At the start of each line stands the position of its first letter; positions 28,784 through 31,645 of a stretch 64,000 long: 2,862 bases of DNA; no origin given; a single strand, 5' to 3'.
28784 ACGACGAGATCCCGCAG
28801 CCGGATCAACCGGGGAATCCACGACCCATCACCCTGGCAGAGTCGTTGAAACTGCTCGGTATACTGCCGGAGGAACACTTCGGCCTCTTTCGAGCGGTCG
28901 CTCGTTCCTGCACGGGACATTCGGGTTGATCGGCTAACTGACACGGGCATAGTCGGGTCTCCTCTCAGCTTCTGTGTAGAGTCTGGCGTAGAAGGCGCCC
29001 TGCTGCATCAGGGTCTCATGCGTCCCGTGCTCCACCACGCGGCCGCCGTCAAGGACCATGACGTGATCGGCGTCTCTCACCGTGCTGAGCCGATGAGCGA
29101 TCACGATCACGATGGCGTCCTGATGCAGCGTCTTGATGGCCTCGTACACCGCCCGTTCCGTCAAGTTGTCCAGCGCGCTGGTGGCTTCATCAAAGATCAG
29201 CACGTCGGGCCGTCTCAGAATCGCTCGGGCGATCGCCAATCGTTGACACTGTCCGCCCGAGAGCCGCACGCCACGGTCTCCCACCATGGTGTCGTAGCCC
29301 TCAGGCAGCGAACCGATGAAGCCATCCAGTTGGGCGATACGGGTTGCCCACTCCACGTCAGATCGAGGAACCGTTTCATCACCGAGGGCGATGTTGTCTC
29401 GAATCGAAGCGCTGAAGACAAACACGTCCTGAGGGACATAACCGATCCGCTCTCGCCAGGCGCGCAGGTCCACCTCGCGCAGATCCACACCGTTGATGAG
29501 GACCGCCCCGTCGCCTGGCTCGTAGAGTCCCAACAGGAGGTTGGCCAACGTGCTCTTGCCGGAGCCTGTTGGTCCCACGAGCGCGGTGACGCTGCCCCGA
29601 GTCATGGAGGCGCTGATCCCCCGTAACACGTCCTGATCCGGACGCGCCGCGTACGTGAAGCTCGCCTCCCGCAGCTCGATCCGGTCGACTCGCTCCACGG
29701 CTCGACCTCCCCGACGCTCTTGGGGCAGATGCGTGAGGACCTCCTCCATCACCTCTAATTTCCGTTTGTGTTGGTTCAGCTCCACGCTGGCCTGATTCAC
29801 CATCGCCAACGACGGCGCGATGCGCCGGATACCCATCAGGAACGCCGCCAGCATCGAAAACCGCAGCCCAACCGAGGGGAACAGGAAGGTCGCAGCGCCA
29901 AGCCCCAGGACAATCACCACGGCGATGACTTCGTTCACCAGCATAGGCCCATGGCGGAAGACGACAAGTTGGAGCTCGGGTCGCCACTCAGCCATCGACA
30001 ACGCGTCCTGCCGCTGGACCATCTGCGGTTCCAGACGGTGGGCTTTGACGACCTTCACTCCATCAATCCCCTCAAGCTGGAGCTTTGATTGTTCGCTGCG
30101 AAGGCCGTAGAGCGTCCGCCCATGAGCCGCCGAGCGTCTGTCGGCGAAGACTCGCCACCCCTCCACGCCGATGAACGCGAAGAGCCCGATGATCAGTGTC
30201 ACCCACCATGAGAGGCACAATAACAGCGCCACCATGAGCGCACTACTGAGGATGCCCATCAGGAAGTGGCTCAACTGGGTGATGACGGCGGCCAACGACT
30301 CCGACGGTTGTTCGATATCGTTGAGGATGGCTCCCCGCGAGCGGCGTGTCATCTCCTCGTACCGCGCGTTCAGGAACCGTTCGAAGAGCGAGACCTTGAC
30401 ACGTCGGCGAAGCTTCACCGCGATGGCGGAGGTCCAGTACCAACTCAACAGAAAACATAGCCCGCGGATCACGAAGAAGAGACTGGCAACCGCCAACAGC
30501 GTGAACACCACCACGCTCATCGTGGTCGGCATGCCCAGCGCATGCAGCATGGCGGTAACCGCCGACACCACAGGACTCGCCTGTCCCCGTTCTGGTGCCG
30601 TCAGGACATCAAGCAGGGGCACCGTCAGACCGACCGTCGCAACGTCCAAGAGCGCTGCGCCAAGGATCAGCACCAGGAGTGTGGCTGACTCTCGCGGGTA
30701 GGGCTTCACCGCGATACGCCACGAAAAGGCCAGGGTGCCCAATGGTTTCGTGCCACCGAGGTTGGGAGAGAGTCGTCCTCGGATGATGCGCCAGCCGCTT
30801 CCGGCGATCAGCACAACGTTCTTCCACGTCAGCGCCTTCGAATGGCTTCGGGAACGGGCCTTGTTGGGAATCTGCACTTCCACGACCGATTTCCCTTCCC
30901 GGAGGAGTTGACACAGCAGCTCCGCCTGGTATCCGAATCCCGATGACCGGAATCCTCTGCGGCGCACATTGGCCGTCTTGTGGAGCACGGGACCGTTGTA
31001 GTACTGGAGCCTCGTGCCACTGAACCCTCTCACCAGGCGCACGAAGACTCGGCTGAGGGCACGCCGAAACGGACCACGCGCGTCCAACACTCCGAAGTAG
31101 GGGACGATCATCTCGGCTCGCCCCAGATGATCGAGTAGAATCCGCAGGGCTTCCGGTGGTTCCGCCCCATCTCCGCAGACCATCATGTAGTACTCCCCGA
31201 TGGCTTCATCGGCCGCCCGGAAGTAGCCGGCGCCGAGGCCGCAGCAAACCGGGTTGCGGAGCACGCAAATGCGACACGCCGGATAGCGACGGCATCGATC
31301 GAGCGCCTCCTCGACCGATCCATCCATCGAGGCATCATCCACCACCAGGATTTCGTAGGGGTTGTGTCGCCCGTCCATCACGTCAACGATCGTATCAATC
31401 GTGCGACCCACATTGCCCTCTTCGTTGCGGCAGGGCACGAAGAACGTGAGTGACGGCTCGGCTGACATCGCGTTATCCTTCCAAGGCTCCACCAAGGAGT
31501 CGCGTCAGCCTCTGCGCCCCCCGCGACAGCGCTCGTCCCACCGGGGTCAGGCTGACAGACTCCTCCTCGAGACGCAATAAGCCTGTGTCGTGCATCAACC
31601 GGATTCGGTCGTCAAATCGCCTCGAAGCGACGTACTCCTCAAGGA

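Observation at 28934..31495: Single polypeptide fusing a GtrB/DPM1-like GT2 domain to a complete ABC exporter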

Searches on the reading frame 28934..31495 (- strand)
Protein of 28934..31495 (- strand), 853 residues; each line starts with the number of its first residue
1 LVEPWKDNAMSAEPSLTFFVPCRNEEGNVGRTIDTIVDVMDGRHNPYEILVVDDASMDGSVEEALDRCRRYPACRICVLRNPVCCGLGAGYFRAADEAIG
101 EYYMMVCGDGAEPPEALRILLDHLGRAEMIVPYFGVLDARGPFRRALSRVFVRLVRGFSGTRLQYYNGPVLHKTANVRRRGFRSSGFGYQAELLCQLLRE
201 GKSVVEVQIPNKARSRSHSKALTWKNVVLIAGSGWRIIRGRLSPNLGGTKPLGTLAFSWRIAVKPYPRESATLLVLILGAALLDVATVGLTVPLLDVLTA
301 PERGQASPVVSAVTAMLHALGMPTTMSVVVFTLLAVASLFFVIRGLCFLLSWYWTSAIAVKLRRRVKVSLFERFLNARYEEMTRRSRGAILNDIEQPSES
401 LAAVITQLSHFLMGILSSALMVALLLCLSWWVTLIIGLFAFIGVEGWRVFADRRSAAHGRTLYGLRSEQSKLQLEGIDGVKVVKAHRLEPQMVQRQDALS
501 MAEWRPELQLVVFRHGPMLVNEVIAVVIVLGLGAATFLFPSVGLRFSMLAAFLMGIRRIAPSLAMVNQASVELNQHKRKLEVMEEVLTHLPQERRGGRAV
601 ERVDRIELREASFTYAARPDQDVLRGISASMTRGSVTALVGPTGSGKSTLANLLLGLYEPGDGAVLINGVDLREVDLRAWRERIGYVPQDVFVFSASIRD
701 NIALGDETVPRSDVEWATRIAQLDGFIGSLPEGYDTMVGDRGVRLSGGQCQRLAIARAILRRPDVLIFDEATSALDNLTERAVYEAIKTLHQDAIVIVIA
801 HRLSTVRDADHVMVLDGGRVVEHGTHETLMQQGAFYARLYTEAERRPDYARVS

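Call 3: search_protein_families(library=pfam, proteins=[window:28934-31495:-], max_evalue=0.01)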
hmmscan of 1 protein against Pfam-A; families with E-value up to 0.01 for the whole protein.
window:28934-31495:- (853 aa): 11 families
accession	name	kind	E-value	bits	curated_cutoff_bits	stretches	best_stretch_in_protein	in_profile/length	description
PF00005.33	ABC_tran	-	9.6e-32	110.9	25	1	624-773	1-137/137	ABC transporter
PF00535.33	Glycos_transf_2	-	1.9e-15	57.6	23.3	1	18-181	2-162/168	Glycosyl transferase family 2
PF00664.28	ABC_membrane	-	1.5e-08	35.1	28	1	333-503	43-213/274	ABC transporter transmembrane region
PF02463.25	SMC_N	-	2.6e-08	34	40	1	663-813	109-209/220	RecF/RecN/SMC N terminal domain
PF13401.12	AAA_22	-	3.4e-05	24.6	27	1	634-792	5-109/130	AAA domain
PF09818.15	ABC_ATPase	-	6.4e-05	22.6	23.2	0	722-806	136-218/283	P-loop domain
PF13641.12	Glyco_tranf_2_3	-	0.00028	21.4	27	1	14-86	1-70/230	Glycosyltransferase like family 2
PF03193.22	RsgA_GTPase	-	0.0029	17.9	30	1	620-656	93-128/174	RsgA GTPase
PF13481.12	AAA_25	-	0.0046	17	27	0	631-651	30-50/195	AAA domain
PF13555.12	AAA_29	-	0.0053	16.9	27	0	632-650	20-38/61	P-loop containing region of AAA domain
PF13604.12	AAA_30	-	0.0068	16.6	27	0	632-774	15-100/191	AAA domain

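Call 4: search_protein_families(library=ncbifam, proteins=[window:28934-31495:-], max_evalue=0.01)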
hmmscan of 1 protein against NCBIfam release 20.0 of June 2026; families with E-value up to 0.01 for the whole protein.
window:28934-31495:- (853 aa): 194 families (the best 25 are shown)
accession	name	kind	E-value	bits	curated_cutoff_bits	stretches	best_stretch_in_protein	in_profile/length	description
NF045513.1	HepA_fam_ABC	equivalog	1.2e-106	357.6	725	1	270-835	36-602/610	heterocyst formation ABC transporter subunit HepA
TIGR02203.1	MsbA_lipidA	equivalog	2.7e-99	333.2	602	1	305-841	47-567/572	lipid A export permease/ATP-binding protein MsbA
TIGR03796.1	NHLM_micro_ABC1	equivalog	2.1e-85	287.4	853.3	1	331-839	194-708/710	NHLP family bacteriocin export ABC transporter peptidase/permease/ATPase subunit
TIGR02204.1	MsbA_rel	hypoth_equivalog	8.4e-85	285.6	780.4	1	332-839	59-571/576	ABC transporter, permease/ATP-binding protein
TIGR00958.1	3a01208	subfamily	1.5e-81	274.7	874.6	1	325-839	201-710/711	antigen peptide transporter 2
TIGR01846.1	type_I_sec_HlyB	subfamily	1e-79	268.6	725.55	1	324-842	176-691/694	type I secretion system permease/ATPase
TIGR03797.1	NHLM_micro_ABC2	equivalog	4.2e-76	256.9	709.4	1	309-840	154-682/686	NHLP bacteriocin export ABC transporter permease/ATPase subunit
NF008381.0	PRK11176.1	equivalog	4e-75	253.3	867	1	326-840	61-576/582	lipid A ABC transporter ATP-binding protein/permease MsbA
NF010178.0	PRK13657.1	equivalog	5.8e-74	249.6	733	1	339-840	64-567/588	glucan ABC transporter ATP-binding protein/ permease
TIGR03375.1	type_I_sec_LssB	subfamily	7.1e-74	249.3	693.1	1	356-832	214-691/696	type I secretion system permease/ATPase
NF052233.1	CphA_assoc_ABC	equivalog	1.3e-73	248.7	880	1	258-848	175-748/766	cyanophycin metabolism-associated ABC transporter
NF050066.1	LPSTprtrPglK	equivalog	5.6e-69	233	1000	2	546-816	290-556/558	BC-type lipopolysaccharide transporter PglK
TIGR01192.1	chvA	subfamily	8e-65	219.6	585.4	1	523-839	251-566/585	glucan export ABC transporter ATP-binding protein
TIGR02857.1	CydD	equivalog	9.8e-65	219.5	435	1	582-815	296-529/529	thiol reductant ABC exporter subunit CydD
TIGR01193.1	bacteriocin_ABC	subfamily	1e-62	212.7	523.85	1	343-841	208-707/708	peptide cleavage/export ABC transporter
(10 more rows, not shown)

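Call 7: find_homologous_proteins(query=window:28934-31495:-, max_evalue=1e-10)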
Query window:28934-31495:- (853 aa): 130 proteins with E <= 1e-10 among 8000 candidates; the best 120 are listed.
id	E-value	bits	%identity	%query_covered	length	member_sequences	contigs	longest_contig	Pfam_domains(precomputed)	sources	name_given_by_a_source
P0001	0.0e+0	1883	100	99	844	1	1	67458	PF00005.34,PF02463.26,PF00535.33,PF00664.29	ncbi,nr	ncbi:MAG: ATP-binding cassette domain-containing protein [Candidatus Omnitrophica bacterium]|nr:ATP-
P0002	0.0e+0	1398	76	98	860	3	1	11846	PF00005.34,PF02463.26,PF00535.33,PF00664.29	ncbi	-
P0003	0.0e+0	1397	75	98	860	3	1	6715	PF13641.13,PF00005.34,PF02463.26,PF00535.33,PF00664.29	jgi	-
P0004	0.0e+0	1314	72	98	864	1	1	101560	PF13641.13,PF00005.34,PF02463.26,PF00535.33,PF00664.29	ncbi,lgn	-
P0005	0.0e+0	1096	60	98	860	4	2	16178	PF00005.34,PF02463.26,PF00535.33,PF00664.29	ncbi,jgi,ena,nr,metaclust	ncbi:MAG TPA: hypothetical protein DDX89_03305 [Candidatus Omnitrophica bacterium]|nr:MAG: hypotheti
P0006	0.0e+0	1095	59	98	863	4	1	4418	PF00005.34,PF02463.26,PF00535.33,PF00664.29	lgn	-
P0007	0.0e+0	1082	59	98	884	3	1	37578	PF13641.13,PF00005.34,PF02463.26,PF00535.33,PF00664.29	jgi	-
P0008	0.0e+0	1070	58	97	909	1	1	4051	PF13641.13,PF00005.34,PF02463.26,PF00535.33,PF00664.29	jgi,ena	-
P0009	0.0e+0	1054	58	99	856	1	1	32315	PF13641.13,PF00005.34,PF02463.26,PF00535.33,PF00664.29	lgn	-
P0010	0.0e+0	1034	79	70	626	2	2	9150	PF00005.34,PF02463.26,PF00664.29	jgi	-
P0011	9.5e-292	988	57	98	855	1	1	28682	PF13641.13,PF00005.34,PF02463.26,PF00535.33,PF00664.29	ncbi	-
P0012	7.2e-277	939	71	70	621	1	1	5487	PF00005.34,PF02463.26,PF00664.29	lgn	-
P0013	3.3e-255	867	67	69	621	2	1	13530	PF00005.34,PF02463.26,PF00664.29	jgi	-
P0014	8.5e-249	846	65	70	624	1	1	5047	PF09818.16,PF00005.34,PF02463.26,PF13304.13,PF00664.29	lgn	-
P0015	7.5e-245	833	64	69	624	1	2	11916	PF00005.34,PF02463.26,PF00664.29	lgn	-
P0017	1.5e-235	802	62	70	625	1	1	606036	PF09818.16,PF00005.34,PF13401.13,PF02463.26,PF00664.29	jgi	-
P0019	2.4e-234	798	61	70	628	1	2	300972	PF09818.16,PF00005.34,PF02463.26,PF00664.29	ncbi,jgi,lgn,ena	-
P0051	2.5e-51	193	47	27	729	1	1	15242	PF13641.13,PF04030.20,PF01565.29,PF00535.33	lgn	-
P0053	6.4e-51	191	46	27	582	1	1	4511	PF04321.24,PF16363.12,PF00535.33,PF01370.28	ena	-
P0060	1.6e-49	187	44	27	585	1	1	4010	PF04321.24,PF16363.12,PF00535.33,PF01370.28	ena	-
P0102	1.3e-25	108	35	25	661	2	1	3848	PF00535.33,PF13231.13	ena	-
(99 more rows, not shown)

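Call 12: find_encoding_contigs(protein=P0010, flank=8000, max_places=3)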
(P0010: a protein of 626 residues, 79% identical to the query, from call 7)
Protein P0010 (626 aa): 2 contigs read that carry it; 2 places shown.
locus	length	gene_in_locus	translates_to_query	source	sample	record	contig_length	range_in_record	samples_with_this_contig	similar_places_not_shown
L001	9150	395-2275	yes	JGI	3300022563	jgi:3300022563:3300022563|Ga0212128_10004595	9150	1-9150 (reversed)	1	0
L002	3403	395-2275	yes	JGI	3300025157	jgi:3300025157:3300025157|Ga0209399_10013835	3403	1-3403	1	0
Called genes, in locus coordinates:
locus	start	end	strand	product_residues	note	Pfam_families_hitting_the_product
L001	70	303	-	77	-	-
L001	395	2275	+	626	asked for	PF00664:ABC_membrane, PF00005:ABC_tran, PF02463:SMC_N (weak)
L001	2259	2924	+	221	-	PF13580:SIS_2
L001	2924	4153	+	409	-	PF00483:NTP_transferase, PF12804:NTP_transf_3, PF00702:Hydrolase (faint), PF08645:PNK3P (weak), PF13242:Hydrolase_like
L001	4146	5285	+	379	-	PF01370:Epimerase, PF04321:RmlD_sub_bind, PF01073:3Beta_HSD (weak), PF16363:GDP_Man_Dehyd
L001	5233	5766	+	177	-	PF00908:dTDP_sugar_isom, PF14667:Polysacc_synt_C (weak)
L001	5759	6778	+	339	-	PF00288:GHMP_kinases_N, PF08544:GHMP_kinases_C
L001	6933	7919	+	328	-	PF00106:adh_short (weak), PF01073:3Beta_HSD, PF01370:Epimerase, PF02719:Polysacc_synt_2, PF04321:RmlD_sub_bind (weak), PF05368:NmrA (weak), PF13460:NAD_binding_10, PF16363:GDP_Man_Dehyd, +1 more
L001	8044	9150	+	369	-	?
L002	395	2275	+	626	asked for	PF00664:ABC_membrane, PF00005:ABC_tran, PF02463:SMC_N (weak)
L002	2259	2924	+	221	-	PF13580:SIS_2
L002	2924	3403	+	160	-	?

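Call 13: find_encoding_contigs(protein=P0017, flank=10000, max_places=2)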
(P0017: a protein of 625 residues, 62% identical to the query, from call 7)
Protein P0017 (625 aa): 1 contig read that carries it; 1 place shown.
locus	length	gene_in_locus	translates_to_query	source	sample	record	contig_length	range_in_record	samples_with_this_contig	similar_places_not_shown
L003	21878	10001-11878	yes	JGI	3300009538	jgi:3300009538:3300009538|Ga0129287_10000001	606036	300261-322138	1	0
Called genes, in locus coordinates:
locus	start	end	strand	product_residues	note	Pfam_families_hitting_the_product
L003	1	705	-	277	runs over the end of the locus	PF00106:adh_short, PF08659:KR, PF13561:adh_short_C2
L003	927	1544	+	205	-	PF13412:HTH_24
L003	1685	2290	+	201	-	-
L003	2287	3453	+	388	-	PF01041:DegT_DnrJ_EryC1, PF01212:Beta_elim_lyase (weak)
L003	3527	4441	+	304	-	PF00676:E1_dh, PF13292:DXP_synthase_N (weak)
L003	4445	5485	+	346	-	PF02779:Transket_pyr, PF02780:Transketolase_C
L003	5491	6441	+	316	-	PF01370:Epimerase, PF04321:RmlD_sub_bind (weak), PF16363:GDP_Man_Dehyd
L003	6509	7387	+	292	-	PF01370:Epimerase, PF16363:GDP_Man_Dehyd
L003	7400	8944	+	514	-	PF02310:B12-binding, PF04055:Radical_SAM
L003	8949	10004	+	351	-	PF00288:GHMP_kinases_N, PF08544:GHMP_kinases_C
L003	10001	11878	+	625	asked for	PF00664:ABC_membrane, PF00005:ABC_tran, PF02463:SMC_N (faint), PF09818:ABC_ATPase (faint), PF13401:AAA_22 (faint)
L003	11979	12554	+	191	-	PF13580:SIS_2, PF01380:SIS (weak)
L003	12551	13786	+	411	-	PF00483:NTP_transferase, PF12804:NTP_transf_3, PF00702:Hydrolase, PF08645:PNK3P, PF13344:Hydrolase_6 (faint), PF13419:HAD_2 (faint), PF13242:Hydrolase_like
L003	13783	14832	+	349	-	PF01073:3Beta_HSD (weak), PF01370:Epimerase, PF04321:RmlD_sub_bind, PF16363:GDP_Man_Dehyd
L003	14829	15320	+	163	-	PF00908:dTDP_sugar_isom, PF14667:Polysacc_synt_C (weak)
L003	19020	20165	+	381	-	PF00535:Glycos_transf_2 (weak)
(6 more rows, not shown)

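Call 14: find_encoding_contigs(protein=P0019, flank=10000, max_places=2)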
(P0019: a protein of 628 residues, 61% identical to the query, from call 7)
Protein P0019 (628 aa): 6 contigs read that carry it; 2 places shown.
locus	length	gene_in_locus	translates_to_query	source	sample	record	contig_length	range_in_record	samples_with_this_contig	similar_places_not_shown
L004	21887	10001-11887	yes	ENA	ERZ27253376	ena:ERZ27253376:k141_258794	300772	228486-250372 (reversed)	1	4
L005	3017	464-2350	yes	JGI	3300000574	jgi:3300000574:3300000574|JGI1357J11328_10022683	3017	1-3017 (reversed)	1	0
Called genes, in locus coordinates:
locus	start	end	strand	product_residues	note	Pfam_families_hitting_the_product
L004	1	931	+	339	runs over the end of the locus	PF00676:E1_dh, PF13292:DXP_synthase_N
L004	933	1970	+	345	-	PF02779:Transket_pyr, PF02780:Transketolase_C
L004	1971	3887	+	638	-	PF13231:PMT_2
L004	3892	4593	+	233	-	PF13489:Methyltransf_23, PF07021:MetW, PF13847:Methyltransf_31 (weak), PF08241:Methyltransf_11, PF08242:Methyltransf_12 (weak), PF13649:Methyltransf_25 (weak)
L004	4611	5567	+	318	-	PF01040:UbiA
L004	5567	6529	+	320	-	PF01370:Epimerase, PF16363:GDP_Man_Dehyd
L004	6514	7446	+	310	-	PF01073:3Beta_HSD, PF01370:Epimerase, PF02719:Polysacc_synt_2 (weak), PF04321:RmlD_sub_bind, PF05368:NmrA (weak), PF16363:GDP_Man_Dehyd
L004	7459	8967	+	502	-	PF02310:B12-binding, PF04055:Radical_SAM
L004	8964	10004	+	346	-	PF00288:GHMP_kinases_N, PF08544:GHMP_kinases_C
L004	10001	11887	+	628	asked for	PF00664:ABC_membrane (weak), PF02463:SMC_N (faint), PF00005:ABC_tran, PF09818:ABC_ATPase (faint)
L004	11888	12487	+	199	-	PF13580:SIS_2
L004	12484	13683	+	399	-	PF00483:NTP_transferase, PF12804:NTP_transf_3, PF00702:Hydrolase, PF08645:PNK3P, PF13242:Hydrolase_like, PF13419:HAD_2 (weak)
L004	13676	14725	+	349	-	PF01073:3Beta_HSD (weak), PF01370:Epimerase, PF04321:RmlD_sub_bind, PF16363:GDP_Man_Dehyd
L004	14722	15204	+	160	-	PF00908:dTDP_sugar_isom, PF14667:Polysacc_synt_C (weak)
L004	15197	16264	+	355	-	PF00288:GHMP_kinases_N, PF08544:GHMP_kinases_C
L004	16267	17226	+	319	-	PF00106:adh_short (faint), PF01370:Epimerase, PF02719:Polysacc_synt_2, PF04321:RmlD_sub_bind, PF05368:NmrA, PF01073:3Beta_HSD, PF13460:NAD_binding_10 (weak), PF16363:GDP_Man_Dehyd, +1 more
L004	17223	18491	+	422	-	PF08421:Methyltransf_13, PF13489:Methyltransf_23, PF08241:Methyltransf_11 (weak), PF08242:Methyltransf_12 (weak), PF08484:Methyltransf_14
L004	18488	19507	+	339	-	PF04055:Radical_SAM, PF13186:SPASM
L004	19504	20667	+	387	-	PF13641:Glyco_tranf_2_3 (faint), PF00535:Glycos_transf_2 (weak)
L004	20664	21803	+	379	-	-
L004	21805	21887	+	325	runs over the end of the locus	PF01408:GFO_IDH_MocA (weak)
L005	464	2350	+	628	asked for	PF00664:ABC_membrane (weak), PF02463:SMC_N (faint), PF00005:ABC_tran, PF09818:ABC_ATPase (faint)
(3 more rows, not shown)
